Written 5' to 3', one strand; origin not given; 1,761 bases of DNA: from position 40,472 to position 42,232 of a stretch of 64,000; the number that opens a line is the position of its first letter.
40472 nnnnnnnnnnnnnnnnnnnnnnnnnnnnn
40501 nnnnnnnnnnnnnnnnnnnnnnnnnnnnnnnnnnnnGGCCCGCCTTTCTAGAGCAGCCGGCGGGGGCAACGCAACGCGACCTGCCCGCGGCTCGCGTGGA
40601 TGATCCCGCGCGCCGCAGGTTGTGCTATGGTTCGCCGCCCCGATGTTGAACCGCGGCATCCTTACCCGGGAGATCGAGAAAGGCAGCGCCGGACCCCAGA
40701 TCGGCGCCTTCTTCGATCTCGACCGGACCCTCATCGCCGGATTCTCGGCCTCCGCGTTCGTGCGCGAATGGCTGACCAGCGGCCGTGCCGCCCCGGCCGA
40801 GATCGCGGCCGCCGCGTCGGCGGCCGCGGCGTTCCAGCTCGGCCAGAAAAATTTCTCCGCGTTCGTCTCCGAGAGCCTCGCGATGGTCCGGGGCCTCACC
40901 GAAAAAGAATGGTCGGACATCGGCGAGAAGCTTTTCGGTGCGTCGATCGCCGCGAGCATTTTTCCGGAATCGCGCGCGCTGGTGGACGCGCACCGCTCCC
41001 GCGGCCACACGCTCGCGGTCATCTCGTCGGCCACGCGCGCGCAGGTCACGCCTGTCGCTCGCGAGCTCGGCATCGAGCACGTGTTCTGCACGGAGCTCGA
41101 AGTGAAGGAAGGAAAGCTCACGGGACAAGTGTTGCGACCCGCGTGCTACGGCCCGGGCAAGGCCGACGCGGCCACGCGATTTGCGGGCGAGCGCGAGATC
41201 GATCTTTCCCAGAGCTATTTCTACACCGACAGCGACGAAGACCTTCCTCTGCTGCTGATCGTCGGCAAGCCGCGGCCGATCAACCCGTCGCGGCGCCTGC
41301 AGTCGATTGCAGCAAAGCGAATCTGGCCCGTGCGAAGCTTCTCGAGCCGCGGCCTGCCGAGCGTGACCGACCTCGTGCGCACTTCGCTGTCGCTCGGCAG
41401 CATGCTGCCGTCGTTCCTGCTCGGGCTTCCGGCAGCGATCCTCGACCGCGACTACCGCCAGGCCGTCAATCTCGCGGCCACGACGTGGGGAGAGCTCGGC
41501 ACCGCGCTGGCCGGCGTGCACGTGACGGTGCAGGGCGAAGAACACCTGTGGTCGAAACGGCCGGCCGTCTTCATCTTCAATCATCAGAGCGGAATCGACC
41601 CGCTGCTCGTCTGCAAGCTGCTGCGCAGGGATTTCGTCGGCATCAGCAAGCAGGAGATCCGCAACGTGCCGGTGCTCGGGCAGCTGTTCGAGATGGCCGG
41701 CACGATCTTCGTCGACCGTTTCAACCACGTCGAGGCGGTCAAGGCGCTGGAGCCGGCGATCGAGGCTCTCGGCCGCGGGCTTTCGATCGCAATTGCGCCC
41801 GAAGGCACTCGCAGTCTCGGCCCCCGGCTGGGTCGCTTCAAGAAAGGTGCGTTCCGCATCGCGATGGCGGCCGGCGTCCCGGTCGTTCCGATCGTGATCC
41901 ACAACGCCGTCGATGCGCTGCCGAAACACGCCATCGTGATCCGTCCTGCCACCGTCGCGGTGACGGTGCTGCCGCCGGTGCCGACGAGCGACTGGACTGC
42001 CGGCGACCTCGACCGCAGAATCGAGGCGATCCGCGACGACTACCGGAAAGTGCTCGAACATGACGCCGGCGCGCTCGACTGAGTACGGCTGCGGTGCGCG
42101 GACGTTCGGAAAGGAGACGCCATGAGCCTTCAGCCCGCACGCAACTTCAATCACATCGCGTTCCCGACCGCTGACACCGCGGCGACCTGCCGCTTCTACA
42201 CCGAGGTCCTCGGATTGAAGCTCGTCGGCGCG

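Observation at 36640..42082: Kennedy-pathway triacylglycerol/wax-ester synthesis island: second PlsB, WS/DGAT and an HAD-phosphatase/LPAAT fusion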

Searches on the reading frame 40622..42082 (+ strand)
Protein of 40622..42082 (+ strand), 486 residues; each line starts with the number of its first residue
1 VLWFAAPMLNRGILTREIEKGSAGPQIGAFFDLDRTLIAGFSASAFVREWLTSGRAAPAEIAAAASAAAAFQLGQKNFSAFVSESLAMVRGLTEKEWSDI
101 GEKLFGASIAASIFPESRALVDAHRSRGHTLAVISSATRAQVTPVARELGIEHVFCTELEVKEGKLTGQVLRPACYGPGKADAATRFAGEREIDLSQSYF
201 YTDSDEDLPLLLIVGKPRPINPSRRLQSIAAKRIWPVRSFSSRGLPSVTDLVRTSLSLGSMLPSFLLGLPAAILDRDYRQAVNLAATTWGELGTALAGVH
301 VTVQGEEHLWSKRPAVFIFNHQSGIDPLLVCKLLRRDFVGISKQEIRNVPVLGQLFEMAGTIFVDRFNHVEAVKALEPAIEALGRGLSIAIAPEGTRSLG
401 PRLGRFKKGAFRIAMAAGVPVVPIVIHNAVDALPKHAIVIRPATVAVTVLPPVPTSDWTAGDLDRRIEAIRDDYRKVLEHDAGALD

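Call 7: search_protein_families(library=ncbifam, proteins=[window:40622-42082:+])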
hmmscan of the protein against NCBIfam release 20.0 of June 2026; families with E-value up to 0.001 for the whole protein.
window:40622-42082:+ (486 aa): 14 families
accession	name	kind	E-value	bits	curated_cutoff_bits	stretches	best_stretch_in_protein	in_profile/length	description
TIGR01490.1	HAD-SF-IB-hyp1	subfamily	7.2e-48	163.5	98.3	1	29-225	2-201/202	HAD-IB family hydrolase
NF052360.1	HolPasePseu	equivalog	1.8e-35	122.5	280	1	29-239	4-216/218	histidinol-phosphatase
TIGR00530.1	AGP_acyltrn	subfamily_domain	3.7e-32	110.8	102.95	1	298-426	1-129/130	1-acylglycerol-3-phosphate O-acyltransferase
NF052359.1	HolPaseNeis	equivalog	2.3e-28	99.4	400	1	29-240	4-220/221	histidinol-phosphatase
NF011593.0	PRK15018.1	equivalog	1.1e-21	77.7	501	1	295-462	47-213/245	1-acylglycerol-3-phosphate O-acyltransferase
TIGR01488.1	HAD-SF-IB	subfamily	7.3e-21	74.9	45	1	29-213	2-176/177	HAD-IB family phosphatase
NF006386.0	PRK08633.1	equivalog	1.2e-13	49.7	1221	1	300-427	428-552/1147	acyl-[ACP]--phospholipid O-acyltransferase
NF052553.1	LyOrLpactfOlsABRUA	equivalog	4.3e-13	49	300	1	285-417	39-167/263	lyso-ornithine lipid O-acyltransferase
TIGR00338.1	serB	equivalog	1.2e-08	34.8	144.15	1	75-210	55-183/219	phosphoserine phosphatase SerB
NF005291.0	PRK06814.1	equivalog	2.1e-07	29.3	1349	1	300-470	440-611/1140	acyl-[ACP]--phospholipid O-acyltransferase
NF052552.1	LyOrLpactfOlsARHOCB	equivalog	1.6e-05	24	300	1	295-413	71-183/271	lyso-ornithine lipid O-acyltransferase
NF008350.0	PRK11133.1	equivalog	3.2e-05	23.2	413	1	115-211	184-280/324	phosphoserine phosphatase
NF010621.0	PRK14014.1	domain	5e-05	22.5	186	1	267-368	37-145/301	acetyltransferase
TIGR01491.1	HAD-SF-IB-PSPlk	hypoth_equivalog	0.0007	19.3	151.9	0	116-231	84-199/201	phosphoserine phosphatase-like hydrolase, archaeal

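Call 9: search_protein_families(library=pfam, proteins=[window:40622-42082:+])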
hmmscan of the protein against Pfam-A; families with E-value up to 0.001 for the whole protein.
window:40622-42082:+ (486 aa): 3 families
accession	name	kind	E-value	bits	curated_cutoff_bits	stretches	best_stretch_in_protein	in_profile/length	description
PF12710.13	HAD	-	4.1e-35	122.4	27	1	29-211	1-188/189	haloacid dehalogenase-like hydrolase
PF01553.26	Acyltransferase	-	1.2e-31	109.6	23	1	300-426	1-131/132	Acyltransferase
PF00702.32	Hydrolase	-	2e-06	28.8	26.4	1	29-168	4-157/191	haloacid dehalogenase-like hydrolase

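Call 11: find_homologous_proteins(query=window:40622-42082:+)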
Query window:40622-42082:+ (486 aa): 4236 proteins with E <= 0.001 among 8000 candidates; the best 120 are listed.
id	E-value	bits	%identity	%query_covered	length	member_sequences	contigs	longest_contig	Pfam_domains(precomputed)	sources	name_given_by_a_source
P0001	0.0e+0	1053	100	99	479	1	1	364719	PF00702.33,PF01553.27,PF12710.14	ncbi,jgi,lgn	ncbi:MAG TPA: HAD-IB family hydrolase [Candidatus Binatia bacterium]|jgi:putative phosphoserine phos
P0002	2.3e-261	885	84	97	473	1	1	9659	PF00702.33,PF01553.27,PF12710.14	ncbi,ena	-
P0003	2.6e-261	885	82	97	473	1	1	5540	PF00702.33,PF01553.27,PF12710.14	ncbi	ncbi:MAG: HAD-IB family hydrolase [Candidatus Binatia bacterium]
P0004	8.8e-261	884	83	97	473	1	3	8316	PF00702.33,PF01553.27,PF12710.14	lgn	-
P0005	7.2e-260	881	83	97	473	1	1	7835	PF00702.33,PF01553.27,PF12710.14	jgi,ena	-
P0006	1.2e-257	873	81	97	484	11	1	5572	PF00702.33,PF01553.27,PF12710.14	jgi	jgi:putative phosphoserine phosphatase/1-acylglycerol-3-phosphate O-acyltransferase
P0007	2.2e-257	872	82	97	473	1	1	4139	PF00702.33,PF01553.27,PF12710.14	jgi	jgi:putative phosphoserine phosphatase/1-acylglycerol-3-phosphate O-acyltransferase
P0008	3.4e-257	872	82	97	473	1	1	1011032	PF00702.33,PF01553.27,PF12710.14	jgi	-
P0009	2.0e-256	869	80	98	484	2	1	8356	PF00702.33,PF01553.27,PF12710.14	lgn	-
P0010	7.7e-256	867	82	97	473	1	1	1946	PF00702.33,PF01553.27,PF12710.14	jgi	jgi:putative phosphoserine phosphatase / 1-acylglycerol-3-phosphate O-acyltransferase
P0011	1.5e-255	866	80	97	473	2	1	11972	PF00702.33,PF01553.27,PF12710.14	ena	-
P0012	2.4e-255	866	81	97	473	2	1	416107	PF00702.33,PF01553.27,PF12710.14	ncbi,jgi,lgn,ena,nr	ncbi:MAG TPA: HAD-IB family hydrolase [Candidatus Limnocylindrales bacterium]|nr:HAD-IB family hydro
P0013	1.1e-254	863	81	97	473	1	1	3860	PF00702.33,PF01553.27,PF12710.14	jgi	jgi:putative phosphoserine phosphatase/1-acylglycerol-3-phosphate O-acyltransferase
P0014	1.4e-254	863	81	97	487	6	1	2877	PF00702.33,PF01553.27,PF12710.14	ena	-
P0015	9.5e-253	857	79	97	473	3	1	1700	PF00702.33,PF01553.27,PF12710.14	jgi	-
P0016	4.1e-251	852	79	97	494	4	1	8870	PF00702.33,PF01553.27,PF12710.14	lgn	-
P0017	1.3e-250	850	79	97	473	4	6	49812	PF00702.33,PF01553.27,PF12710.14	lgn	-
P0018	1.7e-241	820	76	98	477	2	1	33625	PF00702.33,PF01553.27,PF12710.14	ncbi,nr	ncbi:MAG TPA: HAD-IB family hydrolase [Candidatus Binatia bacterium]|nr:HAD-IB family hydrolase [Can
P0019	2.9e-240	816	77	96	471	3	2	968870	PF00702.33,PF01553.27,PF12710.14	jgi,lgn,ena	-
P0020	1.2e-222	758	72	97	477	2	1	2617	PF00702.33,PF01553.27,PF12710.14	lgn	-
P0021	2.5e-222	757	71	97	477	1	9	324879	PF00702.33,PF01553.27,PF12710.14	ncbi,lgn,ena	-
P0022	3.1e-221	753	70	97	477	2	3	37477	PF00702.33,PF01553.27,PF12710.14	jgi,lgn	-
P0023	1.5e-204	698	66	96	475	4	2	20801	PF00702.33,PF01553.27,PF12710.14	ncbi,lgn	-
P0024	5.7e-196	670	63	96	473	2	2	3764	PF00702.33,PF01553.27,PF12710.14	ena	-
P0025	8.3e-196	669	63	97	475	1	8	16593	PF00702.33,PF01553.27,PF12710.14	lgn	-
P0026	2.7e-195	668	63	96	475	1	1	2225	PF00702.33,PF01553.27,PF12710.14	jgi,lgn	jgi:putative phosphoserine phosphatase/1-acylglycerol-3-phosphate O-acyltransferase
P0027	4.2e-195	667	64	96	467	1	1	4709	PF00702.33,PF01553.27,PF12710.14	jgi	jgi:putative phosphoserine phosphatase/1-acylglycerol-3-phosphate O-acyltransferase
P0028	3.7e-194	664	64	96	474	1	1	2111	PF00702.33,PF01553.27,PF12710.14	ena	-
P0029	5.2e-194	663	62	96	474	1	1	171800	PF00702.33,PF01553.27,PF12710.14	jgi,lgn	jgi:putative phosphoserine phosphatase/1-acylglycerol-3-phosphate O-acyltransferase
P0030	5.2e-194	663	63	96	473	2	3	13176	PF00702.33,PF01553.27,PF12710.14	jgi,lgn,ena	-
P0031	8.9e-194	663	62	96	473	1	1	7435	PF01553.27,PF12710.14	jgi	jgi:putative phosphoserine phosphatase/1-acylglycerol-3-phosphate O-acyltransferase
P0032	1.6e-193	662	62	96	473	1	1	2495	PF01553.27,PF12710.14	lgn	-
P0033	2.9e-193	661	63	96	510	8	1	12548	PF00702.33,PF01553.27,PF12710.14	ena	-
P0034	3.5e-192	657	61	95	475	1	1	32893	PF00702.33,PF01553.27,PF12710.14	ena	-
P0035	4.7e-192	657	63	96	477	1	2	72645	PF00702.33,PF01553.27,PF12710.14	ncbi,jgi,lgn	-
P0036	5.0e-192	657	62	96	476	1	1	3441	PF00702.33,PF01553.27,PF12710.14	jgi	jgi:putative phosphoserine phosphatase/1-acylglycerol-3-phosphate O-acyltransferase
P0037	1.3e-191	656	62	96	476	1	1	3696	PF00702.33,PF01553.27,PF12710.14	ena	-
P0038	1.4e-191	655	62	96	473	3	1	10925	PF01553.27,PF12710.14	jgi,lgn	-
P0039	2.2e-191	655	62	96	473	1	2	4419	PF01553.27,PF12710.14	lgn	-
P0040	2.4e-191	655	62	96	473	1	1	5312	PF01553.27,PF12710.14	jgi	jgi:putative phosphoserine phosphatase / 1-acylglycerol-3-phosphate O-acyltransferase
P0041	2.4e-191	655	62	97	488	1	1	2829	PF00702.33,PF01553.27,PF12710.14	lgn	-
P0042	4.0e-191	654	62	97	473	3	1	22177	PF01553.27,PF12710.14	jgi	jgi:putative phosphoserine phosphatase / 1-acylglycerol-3-phosphate O-acyltransferase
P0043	2.7e-190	651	63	96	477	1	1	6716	PF00702.33,PF01553.27,PF12710.14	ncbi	-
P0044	3.0e-190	651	62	97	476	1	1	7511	PF01553.27,PF12710.14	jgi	jgi:putative phosphoserine phosphatase/1-acylglycerol-3-phosphate O-acyltransferase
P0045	3.4e-190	651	62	96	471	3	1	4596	PF00702.33,PF01553.27,PF12710.14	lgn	-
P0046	3.7e-190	651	61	96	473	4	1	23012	PF01553.27,PF12710.14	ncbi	-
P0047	4.6e-190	650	61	96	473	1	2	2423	PF00702.33,PF01553.27,PF12710.14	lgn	-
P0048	5.0e-190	650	63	96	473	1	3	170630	PF01553.27,PF12710.14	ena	-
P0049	8.6e-190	650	62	96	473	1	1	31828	PF00702.33,PF01553.27,PF12710.14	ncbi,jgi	-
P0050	8.7e-190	649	62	96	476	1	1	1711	PF01553.27,PF12710.14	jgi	jgi:putative phosphoserine phosphatase/1-acylglycerol-3-phosphate O-acyltransferase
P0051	1.2e-189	649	62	96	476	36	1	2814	PF00702.33,PF01553.27,PF12710.14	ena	-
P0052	2.8e-189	648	62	96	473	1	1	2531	PF00702.33,PF01553.27,PF12710.14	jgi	jgi:putative phosphoserine phosphatase/1-acylglycerol-3-phosphate O-acyltransferase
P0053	2.8e-189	648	62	96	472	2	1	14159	PF01553.27,PF12710.14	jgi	jgi:putative phosphoserine phosphatase / 1-acylglycerol-3-phosphate O-acyltransferase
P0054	3.9e-189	647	60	96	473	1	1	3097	PF00702.33,PF01553.27,PF12710.14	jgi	jgi:putative phosphoserine phosphatase / 1-acylglycerol-3-phosphate O-acyltransferase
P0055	5.0e-189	647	62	97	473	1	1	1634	PF00702.33,PF01553.27,PF12710.14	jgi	jgi:putative phosphoserine phosphatase/1-acylglycerol-3-phosphate O-acyltransferase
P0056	7.6e-189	646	61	96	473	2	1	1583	PF00702.33,PF01553.27,PF12710.14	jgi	jgi:putative phosphoserine phosphatase/1-acylglycerol-3-phosphate O-acyltransferase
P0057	1.1e-188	646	61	97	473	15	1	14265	PF00702.33,PF01553.27,PF12710.14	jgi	jgi:putative phosphoserine phosphatase/1-acylglycerol-3-phosphate O-acyltransferase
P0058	1.1e-188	646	61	96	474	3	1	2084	PF01553.27,PF12710.14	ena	-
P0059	1.2e-188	646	63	93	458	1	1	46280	PF00702.33,PF01553.27,PF12710.14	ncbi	-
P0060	1.5e-188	645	61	96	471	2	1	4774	PF01553.27,PF12710.14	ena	-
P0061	1.8e-188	645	62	96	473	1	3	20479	PF01553.27,PF12710.14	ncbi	-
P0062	2.3e-188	645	61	96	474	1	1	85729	PF00702.33,PF01553.27,PF12710.14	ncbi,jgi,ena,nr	ncbi:MAG TPA: HAD-IB family hydrolase [Candidatus Binatia bacterium]|nr:HAD-IB family hydrolase [Can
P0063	2.4e-188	645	60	97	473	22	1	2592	PF00702.33,PF01553.27,PF12710.14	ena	-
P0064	2.7e-188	645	61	97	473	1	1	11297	PF01553.27,PF12710.14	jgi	jgi:putative phosphoserine phosphatase / 1-acylglycerol-3-phosphate O-acyltransferase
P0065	2.7e-188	645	63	96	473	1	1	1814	PF01553.27,PF12710.14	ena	-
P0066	2.9e-188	644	62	96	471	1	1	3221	PF00702.33,PF01553.27,PF12710.14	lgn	-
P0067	3.5e-188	644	62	96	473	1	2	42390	PF01553.27,PF12710.14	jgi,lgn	jgi:putative phosphoserine phosphatase/1-acylglycerol-3-phosphate O-acyltransferase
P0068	4.5e-188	644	61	97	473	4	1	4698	PF00702.33,PF01553.27,PF12710.14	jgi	jgi:putative phosphoserine phosphatase/1-acylglycerol-3-phosphate O-acyltransferase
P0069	5.5e-188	644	60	96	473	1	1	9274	PF00702.33,PF01553.27,PF12710.14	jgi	jgi:putative phosphoserine phosphatase/1-acylglycerol-3-phosphate O-acyltransferase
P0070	7.0e-188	643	61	96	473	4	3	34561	PF01553.27,PF12710.14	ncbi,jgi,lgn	jgi:putative phosphoserine phosphatase/1-acylglycerol-3-phosphate O-acyltransferase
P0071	7.3e-188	643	62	96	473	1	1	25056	PF01553.27,PF12710.14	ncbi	-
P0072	8.5e-188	643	61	96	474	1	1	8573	PF01553.27,PF12710.14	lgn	-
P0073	9.3e-188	643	61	96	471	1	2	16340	PF00702.33,PF01553.27,PF12710.14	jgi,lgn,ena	-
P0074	1.3e-187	642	62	96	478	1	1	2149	PF00702.33,PF01553.27,PF12710.14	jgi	jgi:putative phosphoserine phosphatase/1-acylglycerol-3-phosphate O-acyltransferase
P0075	1.6e-187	642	62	96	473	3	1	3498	PF00702.33,PF01553.27,PF12710.14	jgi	-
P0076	1.6e-187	642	60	96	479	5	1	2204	PF00702.33,PF01553.27,PF12710.14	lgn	-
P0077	1.7e-187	642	61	97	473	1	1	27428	PF01553.27,PF12710.14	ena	-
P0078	1.8e-187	642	61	96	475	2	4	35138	PF00702.33,PF01553.27,PF12710.14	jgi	jgi:putative phosphoserine phosphatase/1-acylglycerol-3-phosphate O-acyltransferase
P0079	2.0e-187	642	62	96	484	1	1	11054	PF00702.33,PF01553.27,PF12710.14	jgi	jgi:putative phosphoserine phosphatase / 1-acylglycerol-3-phosphate O-acyltransferase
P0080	2.3e-187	642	62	96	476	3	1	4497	PF00702.33,PF01553.27,PF12710.14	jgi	jgi:putative phosphoserine phosphatase/1-acylglycerol-3-phosphate O-acyltransferase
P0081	2.3e-187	642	60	96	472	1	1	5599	PF00702.33,PF01553.27,PF12710.14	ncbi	-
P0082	3.0e-187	641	61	96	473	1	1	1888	PF00702.33,PF01553.27,PF12710.14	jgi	jgi:putative phosphoserine phosphatase/1-acylglycerol-3-phosphate O-acyltransferase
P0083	3.1e-187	641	61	96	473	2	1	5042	PF00702.33,PF01553.27,PF12710.14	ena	-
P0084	3.3e-187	641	61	96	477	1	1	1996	PF01553.27,PF12710.14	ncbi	ncbi:MAG: HAD-IB family hydrolase [Candidatus Binatia bacterium]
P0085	3.6e-187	641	61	96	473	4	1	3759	PF00702.33,PF01553.27,PF12710.14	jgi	-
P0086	4.0e-187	641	61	96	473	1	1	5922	PF01553.27,PF12710.14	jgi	jgi:putative phosphoserine phosphatase / 1-acylglycerol-3-phosphate O-acyltransferase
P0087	4.1e-187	641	59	96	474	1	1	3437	PF00702.33,PF01553.27,PF12710.14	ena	-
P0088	6.9e-187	640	60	96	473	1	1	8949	PF00702.33,PF01553.27,PF12710.14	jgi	jgi:putative phosphoserine phosphatase/1-acylglycerol-3-phosphate O-acyltransferase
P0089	7.3e-187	640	61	96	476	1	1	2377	PF00702.33,PF01553.27,PF12710.14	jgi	jgi:putative phosphoserine phosphatase/1-acylglycerol-3-phosphate O-acyltransferase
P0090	7.6e-187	640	60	97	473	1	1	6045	PF01553.27,PF12710.14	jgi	-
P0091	7.6e-187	640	61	96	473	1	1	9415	PF01553.27,PF12710.14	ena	-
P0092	8.3e-187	640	62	96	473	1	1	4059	PF00702.33,PF01553.27,PF12710.14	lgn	-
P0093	9.0e-187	640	60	97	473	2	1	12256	PF01553.27,PF12710.14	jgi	jgi:putative phosphoserine phosphatase/1-acylglycerol-3-phosphate O-acyltransferase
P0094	9.2e-187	640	59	96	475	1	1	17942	PF00702.33,PF01553.27,PF12710.14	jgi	-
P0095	9.6e-187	639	59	96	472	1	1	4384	PF00702.33,PF01553.27,PF12710.14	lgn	-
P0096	1.2e-186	639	61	96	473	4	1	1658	PF01553.27,PF12710.14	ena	-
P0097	1.9e-186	638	61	96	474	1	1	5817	PF00702.33,PF01553.27,PF12710.14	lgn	-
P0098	2.1e-186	638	61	96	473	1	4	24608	PF00702.33,PF01553.27,PF12710.14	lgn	-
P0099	2.2e-186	638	61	97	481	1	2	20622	PF00702.33,PF01553.27,PF12710.14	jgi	jgi:putative phosphoserine phosphatase/1-acylglycerol-3-phosphate O-acyltransferase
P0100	2.3e-186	638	60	96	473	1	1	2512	PF00702.33,PF01553.27,PF12710.14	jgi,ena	-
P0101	2.4e-186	638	62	96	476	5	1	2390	PF01553.27,PF12710.14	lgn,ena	-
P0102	3.6e-186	638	60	96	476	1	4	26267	PF00702.33,PF01553.27,PF12710.14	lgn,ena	-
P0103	3.8e-186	638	60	97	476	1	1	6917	PF00702.33,PF01553.27,PF12710.14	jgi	jgi:putative phosphoserine phosphatase/1-acylglycerol-3-phosphate O-acyltransferase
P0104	3.9e-186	637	59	97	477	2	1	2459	PF01553.27,PF12710.14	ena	-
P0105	4.1e-186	637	61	96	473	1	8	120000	PF00702.33,PF01553.27,PF12710.14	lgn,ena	-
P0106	4.8e-186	637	60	96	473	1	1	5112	PF00702.33,PF01553.27,PF12710.14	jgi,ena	-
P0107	5.4e-186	637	61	96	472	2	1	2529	PF00702.33,PF01553.27,PF12710.14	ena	-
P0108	7.2e-186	637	62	96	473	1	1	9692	PF00702.33,PF01553.27,PF12710.14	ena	-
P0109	7.9e-186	636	60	97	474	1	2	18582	PF00702.33,PF01553.27,PF12710.14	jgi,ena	-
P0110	8.3e-186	636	60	96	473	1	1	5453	PF00702.33,PF01553.27,PF12710.14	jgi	jgi:putative phosphoserine phosphatase/1-acylglycerol-3-phosphate O-acyltransferase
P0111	9.1e-186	636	62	96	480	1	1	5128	PF00702.33,PF01553.27,PF12710.14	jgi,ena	-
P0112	9.2e-186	636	61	96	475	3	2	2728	PF00702.33,PF01553.27,PF12710.14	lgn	-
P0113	9.8e-186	636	60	96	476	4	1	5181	PF00702.33,PF01553.27,PF12710.14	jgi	jgi:putative phosphoserine phosphatase/1-acylglycerol-3-phosphate O-acyltransferase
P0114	1.1e-185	636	60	97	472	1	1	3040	PF01553.27,PF12710.14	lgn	-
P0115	1.1e-185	636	61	96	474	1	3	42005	PF01553.27,PF12710.14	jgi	-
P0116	1.2e-185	636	59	96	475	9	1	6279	PF00702.33,PF01553.27,PF12710.14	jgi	jgi:putative phosphoserine phosphatase/1-acylglycerol-3-phosphate O-acyltransferase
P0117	1.4e-185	636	60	96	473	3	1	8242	PF00702.33,PF01553.27,PF12710.14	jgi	jgi:putative phosphoserine phosphatase/1-acylglycerol-3-phosphate O-acyltransferase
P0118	1.6e-185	635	60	97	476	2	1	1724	PF01553.27,PF12710.14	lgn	-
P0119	1.8e-185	635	60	97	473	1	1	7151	PF00702.33,PF01553.27,PF12710.14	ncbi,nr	ncbi:MAG TPA: HAD-IB family hydrolase [Candidatus Binatia bacterium]|nr:HAD-IB family hydrolase [Can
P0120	1.9e-185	635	60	96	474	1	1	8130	PF00702.33,PF01553.27,PF12710.14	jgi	jgi:putative phosphoserine phosphatase/1-acylglycerol-3-phosphate O-acyltransferase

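Call 12: find_related_loci(query=window:40622-42082:+, collection=genome_contigs, flank=8000)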
Query window:40622-42082:+ (486 aa) in genome_contigs; peptide patterns used: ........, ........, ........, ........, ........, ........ (x = any residue, [..] = any of these).
137 stretches matched a pattern; 69 encode a relative of the query (tblastn E <= 1e-3); 69 distinct loci.
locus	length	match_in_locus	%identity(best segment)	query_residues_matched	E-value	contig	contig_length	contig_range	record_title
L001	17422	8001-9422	82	5-478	0e+0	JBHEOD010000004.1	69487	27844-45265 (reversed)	MAG: Candidatus Binatia bacterium isolate S6_bin.16.strict S6_NODE_4, whole genome shotgun sequence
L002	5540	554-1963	82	8-477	0e+0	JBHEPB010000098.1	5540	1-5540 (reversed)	MAG: Candidatus Binatia bacterium isolate S6_bin.61.orig S6_k141_151159, whole genome shotgun sequence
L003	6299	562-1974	80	8-478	0e+0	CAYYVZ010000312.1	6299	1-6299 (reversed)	MAG TPA_asm: uncultured Myxococcales bacterium isolate binchicken_co105_106 genome assembly, contig: NODE_16577_length_6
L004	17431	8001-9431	77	6-481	0e+0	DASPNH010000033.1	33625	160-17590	MAG TPA_asm: Candidatus Binatia bacterium isolate SMAG_U12116 k141_448665, whole genome shotgun sequence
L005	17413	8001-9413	71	8-478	0e+0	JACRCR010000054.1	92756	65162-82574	MAG: Deltaproteobacteria bacterium isolate NC_groundwater_1651_Pr3_B-0.1um_66_31 SR-2_scaffold_141_371541, whole genome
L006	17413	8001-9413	71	8-478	0e+0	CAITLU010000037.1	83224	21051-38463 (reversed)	uncultured bacterium isolate LJ-5-9m_bin-0318 genome assembly, contig: bin-0318:37/67, whole genome shotgun sequence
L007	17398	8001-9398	62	14-479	0e+0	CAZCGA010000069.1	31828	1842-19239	MAG TPA_asm: uncultured Candidatus Binatia bacterium isolate SRP119689_co1_8 genome assembly, contig: NODE_1732_length_3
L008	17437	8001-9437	62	1-479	0e+0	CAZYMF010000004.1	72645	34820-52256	MAG TPA_asm: uncultured Candidatus Binatia bacterium isolate SRP214966_co3_99 genome assembly, contig: NODE_177_length_7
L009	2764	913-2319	60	5-474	0e+0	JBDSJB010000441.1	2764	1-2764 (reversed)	MAG: Candidatus Binatia bacterium isolate cluster1_bin.312 k127_5315143, whole genome shotgun sequence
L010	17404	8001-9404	61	14-481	0e+0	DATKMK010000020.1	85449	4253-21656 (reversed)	MAG TPA_asm: Candidatus Binatia bacterium isolate SMAG_U14709 k141_416116, whole genome shotgun sequence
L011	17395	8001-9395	59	14-478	0e+0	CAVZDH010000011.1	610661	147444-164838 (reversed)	MAG: uncultured delta proteobacterium isolate MFD00822.bin.1.245 genome assembly, contig: contig_89589, whole genome sho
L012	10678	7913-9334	59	5-478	0e+0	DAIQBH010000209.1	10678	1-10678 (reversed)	MAG TPA_asm: Thermodesulfobacteriota bacterium isolate CTOTU27636 NODE_2104_length_10678_cov_7.386708, whole genome shot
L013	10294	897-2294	60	14-479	0e+0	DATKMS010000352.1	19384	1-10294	MAG TPA_asm: Candidatus Margulisiibacteriota bacterium isolate SMAG_U14717 k141_4065898, whole genome shotgun sequence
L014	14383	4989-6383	62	14-478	0e+0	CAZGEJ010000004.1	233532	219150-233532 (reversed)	MAG TPA_asm: uncultured Candidatus Binatia bacterium isolate binchicken_co319_203 genome assembly, contig: NODE_60_lengt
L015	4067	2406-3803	60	14-479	0e+0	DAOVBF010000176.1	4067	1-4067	MAG TPA_asm: Deltaproteobacteria bacterium isolate CSMAG_998 CSMAG_998_k141_3724641_length_4067_cov_7.0000, whole genome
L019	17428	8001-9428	57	7-481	0e+0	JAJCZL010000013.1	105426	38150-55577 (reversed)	MAG: Deltaproteobacteria bacterium isolate OFTM47 OFTM47_12, whole genome shotgun sequence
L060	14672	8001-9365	38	24-478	2e-96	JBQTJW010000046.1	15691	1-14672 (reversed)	MAG: Panacagrimonas sp. isolate SAW68 c_000000258483, whole genome shotgun sequence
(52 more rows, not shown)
